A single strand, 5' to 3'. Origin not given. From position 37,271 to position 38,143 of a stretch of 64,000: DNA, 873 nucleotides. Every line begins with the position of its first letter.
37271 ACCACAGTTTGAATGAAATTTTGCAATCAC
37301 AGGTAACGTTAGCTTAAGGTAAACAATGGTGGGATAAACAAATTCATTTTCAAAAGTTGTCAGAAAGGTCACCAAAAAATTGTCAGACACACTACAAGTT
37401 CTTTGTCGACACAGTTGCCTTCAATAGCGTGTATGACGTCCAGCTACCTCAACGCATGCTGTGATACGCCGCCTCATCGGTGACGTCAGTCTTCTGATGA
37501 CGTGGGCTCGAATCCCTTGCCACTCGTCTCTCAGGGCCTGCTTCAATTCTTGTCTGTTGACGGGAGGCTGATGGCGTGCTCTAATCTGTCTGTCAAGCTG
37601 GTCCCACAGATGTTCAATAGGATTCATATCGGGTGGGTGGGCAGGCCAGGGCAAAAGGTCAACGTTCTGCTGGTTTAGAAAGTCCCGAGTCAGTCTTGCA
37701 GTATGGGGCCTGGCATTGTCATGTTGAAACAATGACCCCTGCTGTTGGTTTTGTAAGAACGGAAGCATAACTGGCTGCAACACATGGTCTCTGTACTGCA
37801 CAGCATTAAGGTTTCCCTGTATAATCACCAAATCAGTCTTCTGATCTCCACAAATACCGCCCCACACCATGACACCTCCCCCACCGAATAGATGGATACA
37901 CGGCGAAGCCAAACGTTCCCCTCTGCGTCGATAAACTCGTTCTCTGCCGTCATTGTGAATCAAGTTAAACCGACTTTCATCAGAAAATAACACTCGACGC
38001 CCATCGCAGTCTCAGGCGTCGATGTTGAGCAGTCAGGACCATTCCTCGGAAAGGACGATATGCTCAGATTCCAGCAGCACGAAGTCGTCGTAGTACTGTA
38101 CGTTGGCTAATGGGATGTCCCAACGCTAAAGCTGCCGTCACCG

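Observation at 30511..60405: Three-member family of novel small secreted-protein genes with identical 5-exon architecture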

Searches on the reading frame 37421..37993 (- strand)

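Call 56: search_protein_families(library=pfam, proteins=[window:37421-37993:-], max_evalue=0.01)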
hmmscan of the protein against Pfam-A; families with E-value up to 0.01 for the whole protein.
window:37421-37993:- (190 aa): 1 family
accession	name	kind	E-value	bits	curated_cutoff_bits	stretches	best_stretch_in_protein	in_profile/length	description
PF13358.12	DDE_3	-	1.2e-16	61.3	28.6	1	1-142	2-138/146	DDE superfamily endonuclease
